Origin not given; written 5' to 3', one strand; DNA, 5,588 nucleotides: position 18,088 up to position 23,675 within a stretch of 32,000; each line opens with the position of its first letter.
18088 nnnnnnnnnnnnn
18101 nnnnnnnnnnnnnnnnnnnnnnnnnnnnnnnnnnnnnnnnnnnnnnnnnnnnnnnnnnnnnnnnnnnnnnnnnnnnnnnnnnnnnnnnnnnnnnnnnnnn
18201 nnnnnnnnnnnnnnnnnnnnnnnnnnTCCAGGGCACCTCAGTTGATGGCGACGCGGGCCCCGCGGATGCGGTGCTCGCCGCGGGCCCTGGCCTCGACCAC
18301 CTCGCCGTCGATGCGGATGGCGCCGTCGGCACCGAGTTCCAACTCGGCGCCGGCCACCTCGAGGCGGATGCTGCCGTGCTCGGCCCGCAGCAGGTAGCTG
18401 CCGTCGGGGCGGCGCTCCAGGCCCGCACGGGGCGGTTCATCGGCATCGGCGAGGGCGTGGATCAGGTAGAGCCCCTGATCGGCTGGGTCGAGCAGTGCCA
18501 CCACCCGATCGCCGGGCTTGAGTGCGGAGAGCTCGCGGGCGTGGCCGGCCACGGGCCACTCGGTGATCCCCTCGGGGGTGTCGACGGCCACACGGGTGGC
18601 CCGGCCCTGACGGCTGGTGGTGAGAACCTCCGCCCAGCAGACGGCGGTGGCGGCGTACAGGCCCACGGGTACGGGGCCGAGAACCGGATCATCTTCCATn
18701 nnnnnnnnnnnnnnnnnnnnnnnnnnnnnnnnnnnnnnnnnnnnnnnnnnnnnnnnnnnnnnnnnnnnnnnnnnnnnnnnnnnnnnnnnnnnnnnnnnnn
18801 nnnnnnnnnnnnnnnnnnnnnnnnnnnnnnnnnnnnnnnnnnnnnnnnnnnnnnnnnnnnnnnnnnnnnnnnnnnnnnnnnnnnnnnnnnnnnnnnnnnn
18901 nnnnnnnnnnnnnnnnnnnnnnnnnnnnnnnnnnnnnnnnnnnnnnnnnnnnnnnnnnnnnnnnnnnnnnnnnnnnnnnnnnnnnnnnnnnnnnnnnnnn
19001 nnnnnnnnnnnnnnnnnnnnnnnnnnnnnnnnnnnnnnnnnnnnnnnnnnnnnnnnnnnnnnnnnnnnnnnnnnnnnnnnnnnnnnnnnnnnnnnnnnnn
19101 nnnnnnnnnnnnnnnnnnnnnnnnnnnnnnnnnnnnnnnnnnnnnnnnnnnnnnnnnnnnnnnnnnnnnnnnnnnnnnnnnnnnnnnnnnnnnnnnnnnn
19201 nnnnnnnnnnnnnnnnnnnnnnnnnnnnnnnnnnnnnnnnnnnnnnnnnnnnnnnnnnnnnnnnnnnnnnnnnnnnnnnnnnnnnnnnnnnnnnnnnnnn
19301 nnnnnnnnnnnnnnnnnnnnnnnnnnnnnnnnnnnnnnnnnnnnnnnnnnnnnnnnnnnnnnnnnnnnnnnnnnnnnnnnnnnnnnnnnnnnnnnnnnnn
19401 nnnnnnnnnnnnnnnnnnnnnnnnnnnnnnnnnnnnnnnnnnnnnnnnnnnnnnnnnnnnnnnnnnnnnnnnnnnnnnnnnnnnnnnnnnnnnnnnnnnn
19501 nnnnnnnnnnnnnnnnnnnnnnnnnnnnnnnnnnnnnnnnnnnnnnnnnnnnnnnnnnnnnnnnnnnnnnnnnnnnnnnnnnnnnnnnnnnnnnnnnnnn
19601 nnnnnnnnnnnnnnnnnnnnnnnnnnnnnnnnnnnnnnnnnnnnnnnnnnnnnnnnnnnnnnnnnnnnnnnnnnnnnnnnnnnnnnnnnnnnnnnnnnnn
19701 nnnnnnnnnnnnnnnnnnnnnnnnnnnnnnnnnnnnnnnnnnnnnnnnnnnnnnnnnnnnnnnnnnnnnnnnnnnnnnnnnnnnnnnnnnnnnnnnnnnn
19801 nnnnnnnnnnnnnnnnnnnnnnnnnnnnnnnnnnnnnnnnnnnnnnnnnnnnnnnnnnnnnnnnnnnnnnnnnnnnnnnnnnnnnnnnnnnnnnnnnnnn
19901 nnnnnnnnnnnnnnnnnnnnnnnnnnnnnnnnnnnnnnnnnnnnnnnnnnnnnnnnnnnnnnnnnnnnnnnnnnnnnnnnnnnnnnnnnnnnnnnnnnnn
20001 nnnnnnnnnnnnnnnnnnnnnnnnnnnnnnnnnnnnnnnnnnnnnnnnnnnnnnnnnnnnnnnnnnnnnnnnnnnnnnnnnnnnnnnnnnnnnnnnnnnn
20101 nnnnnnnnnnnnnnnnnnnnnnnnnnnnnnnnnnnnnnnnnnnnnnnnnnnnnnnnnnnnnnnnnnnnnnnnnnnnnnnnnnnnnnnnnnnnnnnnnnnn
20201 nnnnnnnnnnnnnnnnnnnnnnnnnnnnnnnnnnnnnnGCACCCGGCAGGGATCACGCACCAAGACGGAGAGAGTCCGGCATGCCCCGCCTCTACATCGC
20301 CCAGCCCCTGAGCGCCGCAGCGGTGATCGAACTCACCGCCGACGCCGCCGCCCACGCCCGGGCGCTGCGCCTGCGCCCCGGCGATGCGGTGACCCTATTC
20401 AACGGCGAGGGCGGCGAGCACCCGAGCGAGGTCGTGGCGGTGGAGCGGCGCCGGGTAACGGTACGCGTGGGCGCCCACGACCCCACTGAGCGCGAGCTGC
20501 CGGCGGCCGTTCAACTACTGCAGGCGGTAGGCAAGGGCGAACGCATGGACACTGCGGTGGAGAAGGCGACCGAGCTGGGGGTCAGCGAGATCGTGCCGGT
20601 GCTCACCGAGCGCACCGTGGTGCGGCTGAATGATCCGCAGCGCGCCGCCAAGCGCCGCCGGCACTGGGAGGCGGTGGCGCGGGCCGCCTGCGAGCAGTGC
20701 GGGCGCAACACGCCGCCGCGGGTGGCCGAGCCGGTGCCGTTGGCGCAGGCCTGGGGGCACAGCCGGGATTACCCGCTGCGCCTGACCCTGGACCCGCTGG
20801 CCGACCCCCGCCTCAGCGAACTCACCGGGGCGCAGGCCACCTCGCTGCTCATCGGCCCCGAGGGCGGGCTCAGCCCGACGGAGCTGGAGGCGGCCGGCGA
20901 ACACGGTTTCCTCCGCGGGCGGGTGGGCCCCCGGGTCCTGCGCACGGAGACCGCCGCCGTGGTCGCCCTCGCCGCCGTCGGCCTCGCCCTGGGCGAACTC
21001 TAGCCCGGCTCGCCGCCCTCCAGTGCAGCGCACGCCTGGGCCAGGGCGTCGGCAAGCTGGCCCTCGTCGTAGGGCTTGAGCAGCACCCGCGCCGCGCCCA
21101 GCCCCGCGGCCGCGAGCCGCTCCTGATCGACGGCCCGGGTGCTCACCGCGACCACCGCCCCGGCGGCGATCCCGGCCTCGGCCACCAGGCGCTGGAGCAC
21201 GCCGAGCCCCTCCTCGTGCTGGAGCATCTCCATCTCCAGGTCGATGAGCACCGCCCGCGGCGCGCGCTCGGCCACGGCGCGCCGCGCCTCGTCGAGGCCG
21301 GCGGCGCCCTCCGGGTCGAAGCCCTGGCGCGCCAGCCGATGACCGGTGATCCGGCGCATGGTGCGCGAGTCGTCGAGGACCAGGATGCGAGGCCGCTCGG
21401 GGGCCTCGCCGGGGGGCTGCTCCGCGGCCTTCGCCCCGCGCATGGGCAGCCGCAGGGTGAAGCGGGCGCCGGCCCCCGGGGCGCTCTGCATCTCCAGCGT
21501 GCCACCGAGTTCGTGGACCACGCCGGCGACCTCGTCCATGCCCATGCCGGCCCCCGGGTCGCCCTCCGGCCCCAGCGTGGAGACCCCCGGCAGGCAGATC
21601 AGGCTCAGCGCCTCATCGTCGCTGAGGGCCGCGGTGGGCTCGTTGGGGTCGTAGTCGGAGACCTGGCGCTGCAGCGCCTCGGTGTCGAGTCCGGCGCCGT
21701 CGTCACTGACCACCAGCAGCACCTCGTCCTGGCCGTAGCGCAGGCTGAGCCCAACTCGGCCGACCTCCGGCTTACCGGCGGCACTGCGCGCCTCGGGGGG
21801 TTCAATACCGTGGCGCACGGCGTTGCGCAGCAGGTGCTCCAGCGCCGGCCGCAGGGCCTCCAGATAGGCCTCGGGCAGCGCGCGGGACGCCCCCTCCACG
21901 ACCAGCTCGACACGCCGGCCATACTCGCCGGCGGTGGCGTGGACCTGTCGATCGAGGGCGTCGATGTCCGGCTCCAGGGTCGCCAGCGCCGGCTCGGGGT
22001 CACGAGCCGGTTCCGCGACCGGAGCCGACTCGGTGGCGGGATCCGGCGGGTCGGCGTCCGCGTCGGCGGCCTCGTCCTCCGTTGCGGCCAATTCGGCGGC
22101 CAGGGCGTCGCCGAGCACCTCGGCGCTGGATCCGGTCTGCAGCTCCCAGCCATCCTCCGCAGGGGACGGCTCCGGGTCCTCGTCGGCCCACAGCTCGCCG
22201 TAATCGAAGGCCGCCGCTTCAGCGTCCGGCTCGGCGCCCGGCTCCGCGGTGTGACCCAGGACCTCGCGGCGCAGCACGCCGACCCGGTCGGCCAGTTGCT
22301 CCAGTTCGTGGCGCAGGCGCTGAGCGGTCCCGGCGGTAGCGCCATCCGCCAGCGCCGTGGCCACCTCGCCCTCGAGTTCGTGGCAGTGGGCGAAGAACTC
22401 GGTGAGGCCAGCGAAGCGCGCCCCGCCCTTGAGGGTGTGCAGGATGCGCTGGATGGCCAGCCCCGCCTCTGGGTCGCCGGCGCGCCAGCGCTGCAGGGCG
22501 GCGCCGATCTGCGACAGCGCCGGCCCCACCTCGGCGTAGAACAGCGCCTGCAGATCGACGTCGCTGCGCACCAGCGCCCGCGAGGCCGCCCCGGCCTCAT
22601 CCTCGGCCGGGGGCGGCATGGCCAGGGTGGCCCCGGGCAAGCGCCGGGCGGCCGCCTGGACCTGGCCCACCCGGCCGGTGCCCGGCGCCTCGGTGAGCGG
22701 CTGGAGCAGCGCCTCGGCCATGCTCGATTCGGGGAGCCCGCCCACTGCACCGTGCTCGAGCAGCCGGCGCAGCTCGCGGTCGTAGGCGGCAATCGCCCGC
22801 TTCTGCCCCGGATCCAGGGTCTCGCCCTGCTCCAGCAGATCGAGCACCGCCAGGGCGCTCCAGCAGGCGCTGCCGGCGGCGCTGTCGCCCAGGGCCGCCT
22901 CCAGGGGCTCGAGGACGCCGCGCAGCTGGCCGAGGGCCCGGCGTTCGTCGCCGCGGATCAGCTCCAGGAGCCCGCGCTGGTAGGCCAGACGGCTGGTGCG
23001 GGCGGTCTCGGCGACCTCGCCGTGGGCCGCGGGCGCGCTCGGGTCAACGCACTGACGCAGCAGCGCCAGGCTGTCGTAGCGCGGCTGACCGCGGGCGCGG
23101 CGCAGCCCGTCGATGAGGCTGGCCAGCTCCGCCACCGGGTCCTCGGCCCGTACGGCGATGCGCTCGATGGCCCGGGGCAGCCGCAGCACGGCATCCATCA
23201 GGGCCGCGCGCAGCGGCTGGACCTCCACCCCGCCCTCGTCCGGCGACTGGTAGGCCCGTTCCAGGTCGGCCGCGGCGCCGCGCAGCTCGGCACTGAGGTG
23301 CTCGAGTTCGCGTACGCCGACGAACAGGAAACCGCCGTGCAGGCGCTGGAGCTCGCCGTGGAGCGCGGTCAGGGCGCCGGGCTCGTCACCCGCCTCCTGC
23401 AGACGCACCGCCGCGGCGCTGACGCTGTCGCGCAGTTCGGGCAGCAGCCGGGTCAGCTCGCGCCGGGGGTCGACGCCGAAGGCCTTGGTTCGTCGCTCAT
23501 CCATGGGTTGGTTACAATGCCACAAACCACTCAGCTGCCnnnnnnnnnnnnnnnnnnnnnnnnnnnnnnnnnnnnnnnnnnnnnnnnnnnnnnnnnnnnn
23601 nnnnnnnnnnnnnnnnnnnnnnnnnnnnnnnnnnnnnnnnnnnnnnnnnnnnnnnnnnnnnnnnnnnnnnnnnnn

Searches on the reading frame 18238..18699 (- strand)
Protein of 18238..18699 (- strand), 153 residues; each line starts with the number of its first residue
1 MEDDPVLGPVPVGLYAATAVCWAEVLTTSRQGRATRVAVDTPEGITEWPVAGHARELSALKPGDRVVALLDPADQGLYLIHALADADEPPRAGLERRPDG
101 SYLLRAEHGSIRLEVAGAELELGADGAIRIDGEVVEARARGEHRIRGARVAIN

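Call 8: search_protein_families(library=pfam, proteins=[window:18238-18699:-], max_evalue=1)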
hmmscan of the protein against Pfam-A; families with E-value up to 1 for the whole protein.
window:18238-18699:- (153 aa): 3 families
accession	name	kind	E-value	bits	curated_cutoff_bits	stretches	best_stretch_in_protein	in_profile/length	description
PF01957.25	NfeD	-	0.035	14.8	29.1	1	121-151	14-44/57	NfeD-like C-terminal, partner-binding domain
PF08402.16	TOBE_2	-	0.073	13.6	21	1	23-74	20-72/76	TOBE domain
PF03459.23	TOBE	-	0.18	12.5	22.3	1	28-73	14-60/64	TOBE domain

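Call 9: search_protein_families(library=ncbifam, proteins=[window:18238-18699:-], max_evalue=1)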
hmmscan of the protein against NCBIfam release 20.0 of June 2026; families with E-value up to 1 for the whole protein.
window:18238-18699:- (153 aa): 0 families

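Call 69: search_dna_similar(query=window:18238-18699:-, collection=plasmids, mode=protein, max_evalue=0.001, max_rows=10)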
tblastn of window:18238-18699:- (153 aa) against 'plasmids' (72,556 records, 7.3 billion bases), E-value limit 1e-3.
No match.

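Call 71: find_homologous_proteins(query=window:18238-18699:-, max_evalue=0.001)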
Query window:18238-18699:- (153 aa): 3 proteins with E <= 0.001 among 952 candidates.
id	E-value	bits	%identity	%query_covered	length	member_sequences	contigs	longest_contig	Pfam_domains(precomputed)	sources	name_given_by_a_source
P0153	2.0e-92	325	100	100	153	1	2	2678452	-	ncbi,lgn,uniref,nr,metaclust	ncbi:hypothetical protein [Halorhodospira halophila]|uniref:Phage baseplate assembly protein V n=1 T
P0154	2.1e-78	279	84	100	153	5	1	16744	-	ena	-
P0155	8.3e-40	154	56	100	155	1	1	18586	-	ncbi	-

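Call 73: find_encoding_contigs(protein=P0153, flank=10000, max_places=4)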
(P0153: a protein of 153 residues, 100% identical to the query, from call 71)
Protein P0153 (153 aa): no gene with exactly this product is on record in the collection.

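Call 78: search_protein_families(library=ncbifam, proteins=[P0155], max_evalue=1)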
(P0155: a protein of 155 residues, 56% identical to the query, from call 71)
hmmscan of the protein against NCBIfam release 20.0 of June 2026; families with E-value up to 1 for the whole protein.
P0155 (155 aa): 0 families

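Call 79: search_protein_families(library=pfam, proteins=[P0155], max_evalue=1)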
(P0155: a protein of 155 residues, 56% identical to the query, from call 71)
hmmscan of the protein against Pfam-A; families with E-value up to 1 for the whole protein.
P0155 (155 aa): 0 families

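Call 81: search_solved_structures(query=A6, max_evalue=10, show_alignments=2)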
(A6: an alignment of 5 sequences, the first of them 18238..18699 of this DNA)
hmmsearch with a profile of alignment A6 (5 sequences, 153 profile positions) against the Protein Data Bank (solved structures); distinct sequences matched with E-value up to 10: 1.
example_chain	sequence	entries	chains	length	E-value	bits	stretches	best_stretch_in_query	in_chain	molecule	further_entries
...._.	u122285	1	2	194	0.71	12.6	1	58-135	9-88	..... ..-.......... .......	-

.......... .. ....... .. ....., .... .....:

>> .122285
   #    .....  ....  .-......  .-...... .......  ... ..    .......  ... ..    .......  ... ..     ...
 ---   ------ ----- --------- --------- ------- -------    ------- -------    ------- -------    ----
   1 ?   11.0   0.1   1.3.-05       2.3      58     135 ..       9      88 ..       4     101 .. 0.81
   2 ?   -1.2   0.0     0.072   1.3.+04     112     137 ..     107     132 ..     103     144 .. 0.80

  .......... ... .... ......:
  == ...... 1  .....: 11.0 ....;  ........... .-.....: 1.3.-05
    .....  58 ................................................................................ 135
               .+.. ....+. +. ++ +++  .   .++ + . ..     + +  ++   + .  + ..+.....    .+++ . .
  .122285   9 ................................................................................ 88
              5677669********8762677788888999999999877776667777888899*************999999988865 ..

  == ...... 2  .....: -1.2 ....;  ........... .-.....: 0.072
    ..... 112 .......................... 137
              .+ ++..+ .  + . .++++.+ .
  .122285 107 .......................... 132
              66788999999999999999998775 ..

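Call 82: search_protein_families(library=phrogs, proteins=[window:18238-18699:-, P0155], max_evalue=1)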
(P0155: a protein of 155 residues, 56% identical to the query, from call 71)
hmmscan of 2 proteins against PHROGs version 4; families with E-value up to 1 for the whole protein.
window:18238-18699:- (153 aa): 0 families

P0155 (155 aa): 0 families

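Call 83: find_homologous_proteins(query=A6, max_evalue=0.01)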
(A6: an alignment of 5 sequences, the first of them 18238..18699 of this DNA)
Query A6 (5 sequences) (153 aa, profile of the alignment): 7 proteins with E <= 0.01 among 8000 candidates.
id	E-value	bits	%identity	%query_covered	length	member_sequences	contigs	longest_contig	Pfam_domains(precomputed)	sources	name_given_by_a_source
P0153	5.6e-83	294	100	100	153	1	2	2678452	-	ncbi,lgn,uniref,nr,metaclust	ncbi:hypothetical protein [Halorhodospira halophila]|uniref:Phage baseplate assembly protein V n=1 T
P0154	1.7e-81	289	84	100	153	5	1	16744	-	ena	-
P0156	3.2e-72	259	61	99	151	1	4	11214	-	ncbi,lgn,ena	-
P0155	4.1e-72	259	56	100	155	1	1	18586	-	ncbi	-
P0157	1.2e-37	147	52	84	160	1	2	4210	-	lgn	-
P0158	3.4e-33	132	52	80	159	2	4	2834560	-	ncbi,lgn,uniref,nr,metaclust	ncbi:hypothetical protein LRD18_01980 [Halorhodospira halochloris]|uniref:Gp5/Type VI secretion syst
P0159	4.7e-9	54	40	69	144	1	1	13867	-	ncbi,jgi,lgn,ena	-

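Call 84: find_encoding_contigs(protein=P0158, flank=10000, max_places=2)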
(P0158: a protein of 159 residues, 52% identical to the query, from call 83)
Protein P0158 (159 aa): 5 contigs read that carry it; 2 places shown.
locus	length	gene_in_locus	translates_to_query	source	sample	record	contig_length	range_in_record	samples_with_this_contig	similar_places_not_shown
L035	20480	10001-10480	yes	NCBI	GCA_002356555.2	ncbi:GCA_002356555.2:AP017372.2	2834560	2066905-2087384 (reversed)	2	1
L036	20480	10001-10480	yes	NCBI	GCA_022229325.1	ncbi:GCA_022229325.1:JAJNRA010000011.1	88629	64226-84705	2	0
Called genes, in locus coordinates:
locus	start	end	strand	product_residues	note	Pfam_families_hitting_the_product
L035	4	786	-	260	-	PF00106:adh_short, PF01370:Epimerase (weak), PF08659:KR, PF13561:adh_short_C2, PF23441:SDR (weak)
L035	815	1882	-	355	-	PF00953:Glycos_transf_4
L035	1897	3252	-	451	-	PF01266:DAO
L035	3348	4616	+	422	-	PF07995:GSDH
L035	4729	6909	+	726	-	PF00141:peroxidase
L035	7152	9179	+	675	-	-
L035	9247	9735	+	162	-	-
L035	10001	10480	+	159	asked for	-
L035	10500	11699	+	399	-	-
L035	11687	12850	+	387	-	PF09937:DUF2169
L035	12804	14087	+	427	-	-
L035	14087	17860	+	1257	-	PF13665:Tox-PAAR-like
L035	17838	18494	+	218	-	PF12790:T6SS-SciN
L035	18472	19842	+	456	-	PF05936:T6SS_VasE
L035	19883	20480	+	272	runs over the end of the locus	PF09850:DotU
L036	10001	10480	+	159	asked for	-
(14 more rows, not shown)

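Call 85: find_encoding_contigs(protein=P0159, flank=10000, max_places=2)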
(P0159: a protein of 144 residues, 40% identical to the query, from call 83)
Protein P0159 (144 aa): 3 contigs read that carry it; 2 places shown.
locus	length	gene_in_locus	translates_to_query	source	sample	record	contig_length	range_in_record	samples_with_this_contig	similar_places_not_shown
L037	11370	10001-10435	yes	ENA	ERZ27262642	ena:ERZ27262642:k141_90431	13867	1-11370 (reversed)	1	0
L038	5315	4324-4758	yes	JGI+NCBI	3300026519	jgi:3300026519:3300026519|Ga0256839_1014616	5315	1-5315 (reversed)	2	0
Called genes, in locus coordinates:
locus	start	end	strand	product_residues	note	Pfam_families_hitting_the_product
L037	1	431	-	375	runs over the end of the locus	PF01266:DAO (weak), PF01494:FAD_binding_3 (weak), PF13450:NAD_binding_8 (weak)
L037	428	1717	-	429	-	PF25371:DUF7884 (weak), PF02353:CMAS, PF13489:Methyltransf_23, PF13847:Methyltransf_31 (weak), PF08241:Methyltransf_11, PF08242:Methyltransf_12, PF13649:Methyltransf_25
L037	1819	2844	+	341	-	PF02424:ApbE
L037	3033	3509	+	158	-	-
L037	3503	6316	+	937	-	PF13428:TPR_14 (faint), PF13525:YfiO (faint), PF07719:TPR_2 (faint), PF13174:TPR_6 (faint), PF13424:TPR_12 (faint), PF28559:TPR_SusR (faint), PF14559:TPR_19 (weak), PF13432:TPR_16, +3 more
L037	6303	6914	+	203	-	PF14559:TPR_19 (weak), PF13414:TPR_11 (weak), PF13432:TPR_16, PF13424:TPR_12, PF00515:TPR_1, PF07719:TPR_2, PF13181:TPR_8 (weak), PF13414:TPR_11, +6 more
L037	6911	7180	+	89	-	-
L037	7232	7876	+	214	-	PF01618:MotA_ExbB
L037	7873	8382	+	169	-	PF02472:ExbD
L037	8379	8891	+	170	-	PF02472:ExbD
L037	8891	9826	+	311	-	-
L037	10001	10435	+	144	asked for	-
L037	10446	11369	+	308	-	?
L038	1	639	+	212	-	?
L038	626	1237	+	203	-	PF14559:TPR_19, PF13414:TPR_11 (weak), PF13432:TPR_16, PF13424:TPR_12, PF00515:TPR_1, PF07719:TPR_2, PF13181:TPR_8 (weak), PF13414:TPR_11, +6 more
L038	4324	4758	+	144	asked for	-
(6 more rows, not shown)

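Call 86: search_protein_families(library=pfam, proteins=[L035:7152-9179:+, L035:9247-9735:+, L035:10001-10480:+, L035:10500-11699:+, L035:12804-14087:+, L035:14087-17860:+], max_evalue=0.1)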
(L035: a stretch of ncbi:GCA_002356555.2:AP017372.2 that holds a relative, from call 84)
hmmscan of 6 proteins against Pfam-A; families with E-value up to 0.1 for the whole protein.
L035:7152-9179:+ (675 aa): 0 families

L035:9247-9735:+ (162 aa): 0 families

L035:10001-10480:+ (159 aa): 3 families
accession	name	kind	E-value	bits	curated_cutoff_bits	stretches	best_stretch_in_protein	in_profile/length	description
PF10106.14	DUF2345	-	0.0098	16.2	30.7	1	110-148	73-113/151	Uncharacterized protein conserved in bacteria (DUF2345)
PF21382.2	IntS9_C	-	0.078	13.5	27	0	116-151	19-57/71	Integrator IntS9, C-terminal domain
PF14097.11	SpoVAE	-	0.096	12.8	27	0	23-131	14-119/180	Stage V sporulation protein AE1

L035:10500-11699:+ (399 aa): 0 families

L035:12804-14087:+ (427 aa): 1 family
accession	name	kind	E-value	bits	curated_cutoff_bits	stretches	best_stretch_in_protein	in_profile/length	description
PF08545.16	ACP_syn_III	-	0.074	13.4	24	1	191-258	13-68/80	3-Oxoacyl-[acyl-carrier-protein (ACP)] synthase III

L035:14087-17860:+ (1257 aa): 1 family
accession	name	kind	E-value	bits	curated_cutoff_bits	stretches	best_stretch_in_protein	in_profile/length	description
PF13665.11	Tox-PAAR-like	-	7.5e-30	103.7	31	1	22-124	5-107/108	Toxin PAAR-like domain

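Call 111: find_encoding_contigs(protein=P0154, flank=10000, max_places=3)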
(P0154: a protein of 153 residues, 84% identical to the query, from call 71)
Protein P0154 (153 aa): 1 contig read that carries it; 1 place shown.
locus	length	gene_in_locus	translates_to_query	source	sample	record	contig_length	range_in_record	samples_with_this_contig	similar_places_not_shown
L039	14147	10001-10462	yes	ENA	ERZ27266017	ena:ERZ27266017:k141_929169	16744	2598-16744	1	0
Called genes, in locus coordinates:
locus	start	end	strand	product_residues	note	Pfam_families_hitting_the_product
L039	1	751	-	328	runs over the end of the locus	PF02729:OTCace_N, PF00185:OTCace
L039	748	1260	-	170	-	PF00156:Pribosyltran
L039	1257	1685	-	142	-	PF03652:RuvX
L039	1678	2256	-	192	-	PF02622:DUF179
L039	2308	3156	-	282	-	PF03544:TonB_C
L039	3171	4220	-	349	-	PF02424:ApbE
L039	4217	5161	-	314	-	PF02951:GSH-S_N, PF02955:GSH-S_ATP, PF08443:RimK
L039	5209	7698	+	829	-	PF26379:FimL_2nd, PF01627:Hpt, PF02518:HATPase_c, PF00072:Response_reg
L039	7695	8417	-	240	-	PF20260:PUA_4, PF04452:Methyltrans_RNA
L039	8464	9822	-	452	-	PF00202:Aminotran_3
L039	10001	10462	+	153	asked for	-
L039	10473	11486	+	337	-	PF09937:DUF2169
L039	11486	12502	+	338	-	-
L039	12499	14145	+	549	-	?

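Call 112: find_encoding_contigs(protein=P0155, flank=10000, max_places=3)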
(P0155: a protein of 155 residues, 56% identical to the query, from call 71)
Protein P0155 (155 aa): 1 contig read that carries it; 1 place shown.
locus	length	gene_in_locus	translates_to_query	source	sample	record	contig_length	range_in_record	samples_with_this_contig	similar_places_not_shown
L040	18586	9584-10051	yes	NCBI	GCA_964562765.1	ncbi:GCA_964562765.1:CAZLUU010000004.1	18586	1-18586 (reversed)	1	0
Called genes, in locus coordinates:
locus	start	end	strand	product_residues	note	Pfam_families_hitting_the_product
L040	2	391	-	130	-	?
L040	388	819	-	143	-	PF03652:RuvX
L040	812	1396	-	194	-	PF02622:DUF179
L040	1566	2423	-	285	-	PF03544:TonB_C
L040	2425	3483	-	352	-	PF02424:ApbE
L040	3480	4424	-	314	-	PF02951:GSH-S_N, PF02955:GSH-S_ATP, PF08443:RimK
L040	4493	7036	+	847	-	PF26379:FimL_2nd, PF02518:HATPase_c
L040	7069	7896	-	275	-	-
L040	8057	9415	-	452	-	PF00202:Aminotran_3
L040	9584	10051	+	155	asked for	-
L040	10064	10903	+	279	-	PF09937:DUF2169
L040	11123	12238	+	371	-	-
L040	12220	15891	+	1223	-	-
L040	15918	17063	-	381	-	PF02782:FGGY_C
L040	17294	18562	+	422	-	PF05343:Peptidase_M42, PF01546:Peptidase_M20 (weak), PF02127:Peptidase_M18 (faint), PF04389:Peptidase_M28 (weak)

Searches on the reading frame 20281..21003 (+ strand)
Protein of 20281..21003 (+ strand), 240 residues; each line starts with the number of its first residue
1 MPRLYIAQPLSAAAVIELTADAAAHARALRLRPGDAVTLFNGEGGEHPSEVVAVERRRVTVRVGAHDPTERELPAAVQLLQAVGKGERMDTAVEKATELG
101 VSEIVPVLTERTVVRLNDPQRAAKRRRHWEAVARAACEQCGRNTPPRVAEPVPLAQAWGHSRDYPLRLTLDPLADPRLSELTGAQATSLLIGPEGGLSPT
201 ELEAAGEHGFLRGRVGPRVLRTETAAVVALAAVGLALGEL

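Call 12: search_protein_families(library=pfam, proteins=[window:20281-21003:+], max_evalue=0.001)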
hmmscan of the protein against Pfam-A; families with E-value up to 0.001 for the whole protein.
window:20281-21003:+ (240 aa): 2 families
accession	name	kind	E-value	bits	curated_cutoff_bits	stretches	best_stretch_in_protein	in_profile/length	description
PF04452.19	Methyltrans_RNA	-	4.7e-47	160.1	23.9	1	72-233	2-164/165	RNA methyltransferase domain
PF20260.4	PUA_4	-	1.4e-09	38.3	23.9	1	18-63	1-47/48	RNA methyltransferase PUA domain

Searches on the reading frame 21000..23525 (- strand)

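Call 12: search_protein_families(library=pfam, proteins=[window:21000-23525:-], max_evalue=0.001)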
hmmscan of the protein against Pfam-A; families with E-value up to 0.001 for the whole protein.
window:21000-23525:- (841 aa): 3 families
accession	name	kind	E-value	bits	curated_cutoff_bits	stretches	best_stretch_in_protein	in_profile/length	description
PF00072.30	Response_reg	-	8.4e-12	45.7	30.2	1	714-828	1-110/111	Response regulator receiver domain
PF02518.31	HATPase_c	-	1.1e-11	45.5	26.4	1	557-696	5-110/111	Histidine kinase-, DNA gyrase B-, and HSP90-like ATPase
PF01627.28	Hpt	-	6.1e-10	39.6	24.6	1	325-413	2-83/84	Hpt domain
